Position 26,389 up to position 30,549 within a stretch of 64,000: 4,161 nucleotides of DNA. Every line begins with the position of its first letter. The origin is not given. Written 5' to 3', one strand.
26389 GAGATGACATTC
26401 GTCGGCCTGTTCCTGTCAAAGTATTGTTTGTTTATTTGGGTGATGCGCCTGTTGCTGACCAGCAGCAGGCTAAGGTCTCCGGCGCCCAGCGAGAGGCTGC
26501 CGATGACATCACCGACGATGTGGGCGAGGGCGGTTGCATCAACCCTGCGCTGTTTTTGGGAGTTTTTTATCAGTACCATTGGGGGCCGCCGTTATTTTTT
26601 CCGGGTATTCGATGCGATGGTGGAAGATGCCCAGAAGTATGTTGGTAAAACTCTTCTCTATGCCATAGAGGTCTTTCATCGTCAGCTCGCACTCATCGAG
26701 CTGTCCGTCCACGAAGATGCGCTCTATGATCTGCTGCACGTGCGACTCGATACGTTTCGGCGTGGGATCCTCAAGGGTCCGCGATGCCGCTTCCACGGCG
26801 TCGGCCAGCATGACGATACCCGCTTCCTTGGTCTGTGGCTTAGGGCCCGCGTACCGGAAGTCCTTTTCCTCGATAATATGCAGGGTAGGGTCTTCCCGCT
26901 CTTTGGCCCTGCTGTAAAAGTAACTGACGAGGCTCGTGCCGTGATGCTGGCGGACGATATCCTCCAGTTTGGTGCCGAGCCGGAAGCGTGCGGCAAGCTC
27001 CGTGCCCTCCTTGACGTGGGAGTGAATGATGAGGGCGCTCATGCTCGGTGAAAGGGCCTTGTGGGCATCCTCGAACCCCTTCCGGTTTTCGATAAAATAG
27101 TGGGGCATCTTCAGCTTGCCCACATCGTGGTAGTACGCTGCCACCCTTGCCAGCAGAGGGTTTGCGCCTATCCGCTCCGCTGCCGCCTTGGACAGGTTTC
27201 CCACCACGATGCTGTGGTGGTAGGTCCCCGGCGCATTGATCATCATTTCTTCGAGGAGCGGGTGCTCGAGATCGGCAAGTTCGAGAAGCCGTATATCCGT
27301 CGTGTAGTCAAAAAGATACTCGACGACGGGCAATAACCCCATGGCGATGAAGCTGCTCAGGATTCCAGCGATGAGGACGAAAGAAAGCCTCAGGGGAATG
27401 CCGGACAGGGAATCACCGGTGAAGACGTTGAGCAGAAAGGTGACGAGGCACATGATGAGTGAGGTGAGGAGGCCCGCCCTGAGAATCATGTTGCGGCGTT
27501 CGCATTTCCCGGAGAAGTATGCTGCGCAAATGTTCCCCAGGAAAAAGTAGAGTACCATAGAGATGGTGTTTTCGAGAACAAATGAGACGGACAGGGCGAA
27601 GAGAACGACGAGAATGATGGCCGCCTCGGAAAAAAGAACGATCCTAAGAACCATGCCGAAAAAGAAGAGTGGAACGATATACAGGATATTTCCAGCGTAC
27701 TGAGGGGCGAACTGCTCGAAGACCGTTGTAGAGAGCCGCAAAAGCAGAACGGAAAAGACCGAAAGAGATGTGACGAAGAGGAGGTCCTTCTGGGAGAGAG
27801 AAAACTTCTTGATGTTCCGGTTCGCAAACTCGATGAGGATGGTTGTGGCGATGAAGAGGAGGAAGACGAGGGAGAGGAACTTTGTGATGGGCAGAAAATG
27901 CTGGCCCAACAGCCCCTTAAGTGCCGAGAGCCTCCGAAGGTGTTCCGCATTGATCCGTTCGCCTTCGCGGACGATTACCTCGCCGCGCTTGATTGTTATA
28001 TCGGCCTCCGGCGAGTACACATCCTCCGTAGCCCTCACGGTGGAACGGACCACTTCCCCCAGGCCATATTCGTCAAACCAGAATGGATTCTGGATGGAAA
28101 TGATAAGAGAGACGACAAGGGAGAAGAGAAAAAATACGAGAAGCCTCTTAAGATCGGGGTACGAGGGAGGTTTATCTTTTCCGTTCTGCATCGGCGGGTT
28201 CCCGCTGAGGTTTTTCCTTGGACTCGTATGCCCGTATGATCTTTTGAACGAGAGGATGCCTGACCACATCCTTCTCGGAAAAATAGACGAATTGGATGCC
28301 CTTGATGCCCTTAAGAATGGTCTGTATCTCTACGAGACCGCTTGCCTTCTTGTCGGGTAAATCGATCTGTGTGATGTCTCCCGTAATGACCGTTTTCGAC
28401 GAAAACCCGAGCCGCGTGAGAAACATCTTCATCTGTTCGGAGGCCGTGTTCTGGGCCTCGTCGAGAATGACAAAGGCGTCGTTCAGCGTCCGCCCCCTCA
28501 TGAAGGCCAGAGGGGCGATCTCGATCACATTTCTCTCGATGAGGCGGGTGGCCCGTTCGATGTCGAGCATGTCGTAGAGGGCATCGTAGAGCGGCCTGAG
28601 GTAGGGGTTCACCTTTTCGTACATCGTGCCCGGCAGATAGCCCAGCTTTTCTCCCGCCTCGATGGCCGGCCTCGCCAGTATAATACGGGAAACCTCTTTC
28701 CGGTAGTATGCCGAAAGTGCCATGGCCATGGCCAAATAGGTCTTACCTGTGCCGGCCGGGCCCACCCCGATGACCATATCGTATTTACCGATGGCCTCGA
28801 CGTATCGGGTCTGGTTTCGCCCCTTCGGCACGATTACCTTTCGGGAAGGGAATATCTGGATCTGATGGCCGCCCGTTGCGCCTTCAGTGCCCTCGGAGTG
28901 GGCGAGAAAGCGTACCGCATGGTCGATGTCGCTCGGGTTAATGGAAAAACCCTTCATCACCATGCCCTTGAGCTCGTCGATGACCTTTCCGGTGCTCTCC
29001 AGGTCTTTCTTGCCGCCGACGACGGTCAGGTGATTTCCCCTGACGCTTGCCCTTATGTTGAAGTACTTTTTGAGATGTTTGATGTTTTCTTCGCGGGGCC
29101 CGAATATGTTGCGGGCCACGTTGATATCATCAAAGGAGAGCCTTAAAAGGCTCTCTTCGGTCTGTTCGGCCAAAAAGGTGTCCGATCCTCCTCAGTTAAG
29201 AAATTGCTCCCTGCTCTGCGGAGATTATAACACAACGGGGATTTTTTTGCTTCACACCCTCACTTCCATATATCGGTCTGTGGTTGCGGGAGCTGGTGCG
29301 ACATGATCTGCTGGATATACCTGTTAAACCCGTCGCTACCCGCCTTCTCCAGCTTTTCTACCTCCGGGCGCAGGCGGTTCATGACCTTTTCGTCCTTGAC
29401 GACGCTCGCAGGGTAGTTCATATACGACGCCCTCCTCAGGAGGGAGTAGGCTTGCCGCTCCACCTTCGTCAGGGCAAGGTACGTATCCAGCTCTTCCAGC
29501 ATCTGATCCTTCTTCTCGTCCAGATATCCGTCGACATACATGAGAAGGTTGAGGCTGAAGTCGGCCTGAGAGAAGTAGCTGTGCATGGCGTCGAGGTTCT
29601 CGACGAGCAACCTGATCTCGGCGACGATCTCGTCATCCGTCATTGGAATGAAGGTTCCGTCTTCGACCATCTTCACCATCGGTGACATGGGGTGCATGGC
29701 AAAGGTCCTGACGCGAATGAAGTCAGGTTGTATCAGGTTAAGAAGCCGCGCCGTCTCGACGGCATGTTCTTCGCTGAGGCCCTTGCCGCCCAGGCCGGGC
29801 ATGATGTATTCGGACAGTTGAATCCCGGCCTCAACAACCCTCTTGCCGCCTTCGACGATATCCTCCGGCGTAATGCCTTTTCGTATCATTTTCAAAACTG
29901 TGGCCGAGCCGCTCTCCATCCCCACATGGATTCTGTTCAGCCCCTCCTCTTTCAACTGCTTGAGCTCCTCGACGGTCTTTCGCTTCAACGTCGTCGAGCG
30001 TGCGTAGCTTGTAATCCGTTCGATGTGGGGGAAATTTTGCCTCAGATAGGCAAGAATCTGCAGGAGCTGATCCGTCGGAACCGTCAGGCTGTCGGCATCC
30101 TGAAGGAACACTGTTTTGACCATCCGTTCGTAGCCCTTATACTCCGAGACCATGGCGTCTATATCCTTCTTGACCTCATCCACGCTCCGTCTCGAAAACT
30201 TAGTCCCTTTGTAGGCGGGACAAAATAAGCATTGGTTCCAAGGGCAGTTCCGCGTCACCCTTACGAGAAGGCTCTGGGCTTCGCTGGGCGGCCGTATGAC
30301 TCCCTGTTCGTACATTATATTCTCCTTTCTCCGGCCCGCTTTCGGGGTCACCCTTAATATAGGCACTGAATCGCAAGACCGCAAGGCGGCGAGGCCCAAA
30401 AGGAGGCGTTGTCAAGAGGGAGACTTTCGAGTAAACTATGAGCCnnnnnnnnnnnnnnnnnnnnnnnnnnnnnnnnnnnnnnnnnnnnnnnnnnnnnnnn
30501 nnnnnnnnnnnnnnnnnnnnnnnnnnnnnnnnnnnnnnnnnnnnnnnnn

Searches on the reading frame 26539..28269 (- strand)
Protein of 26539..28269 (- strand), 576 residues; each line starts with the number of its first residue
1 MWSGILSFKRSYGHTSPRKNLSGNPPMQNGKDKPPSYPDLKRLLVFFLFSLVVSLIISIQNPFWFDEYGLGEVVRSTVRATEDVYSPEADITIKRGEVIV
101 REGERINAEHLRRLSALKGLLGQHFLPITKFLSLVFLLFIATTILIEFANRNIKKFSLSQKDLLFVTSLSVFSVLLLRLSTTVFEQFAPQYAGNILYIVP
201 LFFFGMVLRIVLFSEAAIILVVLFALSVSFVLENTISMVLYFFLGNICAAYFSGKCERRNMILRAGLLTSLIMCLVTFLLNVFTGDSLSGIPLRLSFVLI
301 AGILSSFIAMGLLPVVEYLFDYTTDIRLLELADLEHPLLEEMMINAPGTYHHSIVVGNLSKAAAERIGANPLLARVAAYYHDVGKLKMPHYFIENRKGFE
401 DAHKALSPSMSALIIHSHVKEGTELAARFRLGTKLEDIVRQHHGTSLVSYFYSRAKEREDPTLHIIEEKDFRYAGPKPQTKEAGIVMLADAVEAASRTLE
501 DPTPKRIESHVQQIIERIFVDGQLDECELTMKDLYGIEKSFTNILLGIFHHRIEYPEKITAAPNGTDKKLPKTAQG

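Call 75: search_protein_families(library=pfam, proteins=[window:26539-28269:-], max_evalue=0.0001)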
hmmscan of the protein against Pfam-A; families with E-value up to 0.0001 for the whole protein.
window:26539-28269:- (576 aa): 3 families
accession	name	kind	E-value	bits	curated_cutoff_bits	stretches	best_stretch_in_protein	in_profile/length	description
PF07698.17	7TM-7TMR_HD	-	1.3e-32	113.8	29.4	1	129-324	2-190/190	7TM receptor with intracellular HD hydrolase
PF01966.28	HD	-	1.1e-17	64.8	22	1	349-494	1-115/116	HD domain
PF07697.16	7TMR-HDED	-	5.3e-07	30.3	27.6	1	90-118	193-221/224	7TM-HD extracellular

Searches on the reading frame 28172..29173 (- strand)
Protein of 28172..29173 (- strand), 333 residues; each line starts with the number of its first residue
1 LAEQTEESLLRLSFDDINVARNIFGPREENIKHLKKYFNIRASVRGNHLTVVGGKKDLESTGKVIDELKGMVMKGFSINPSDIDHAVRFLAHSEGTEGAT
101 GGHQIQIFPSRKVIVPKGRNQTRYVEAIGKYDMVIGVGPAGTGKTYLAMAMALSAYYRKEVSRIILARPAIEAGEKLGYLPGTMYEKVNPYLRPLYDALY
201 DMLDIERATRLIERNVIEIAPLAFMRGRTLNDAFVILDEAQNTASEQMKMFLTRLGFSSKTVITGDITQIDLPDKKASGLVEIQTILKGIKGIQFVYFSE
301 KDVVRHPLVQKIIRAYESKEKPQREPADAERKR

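Call 75: search_protein_families(library=pfam, proteins=[window:28172-29173:-], max_evalue=0.0001)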
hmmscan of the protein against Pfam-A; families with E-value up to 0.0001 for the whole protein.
window:28172-29173:- (333 aa): 3 families
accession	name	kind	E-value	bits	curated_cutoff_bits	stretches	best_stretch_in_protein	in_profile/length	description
PF02562.22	PhoH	-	1.9e-94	315.4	27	1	114-317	2-205/205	PhoH-like protein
PF13604.12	AAA_30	-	1.3e-07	32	27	1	120-270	5-128/191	AAA domain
PF13245.12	AAA_19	-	1.1e-05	26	25.1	1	125-270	5-129/134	AAA domain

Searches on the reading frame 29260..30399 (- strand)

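Call 21: search_protein_families(library=pfam, proteins=[window:29260-30399:-], max_evalue=0.001)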
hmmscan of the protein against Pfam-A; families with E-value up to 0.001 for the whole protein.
window:29260-30399:- (379 aa): 1 family
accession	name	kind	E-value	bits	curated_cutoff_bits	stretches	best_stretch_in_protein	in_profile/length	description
PF04055.27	Radical_SAM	-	3.1e-21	76.7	29.5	1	47-219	2-165/166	Radical SAM superfamily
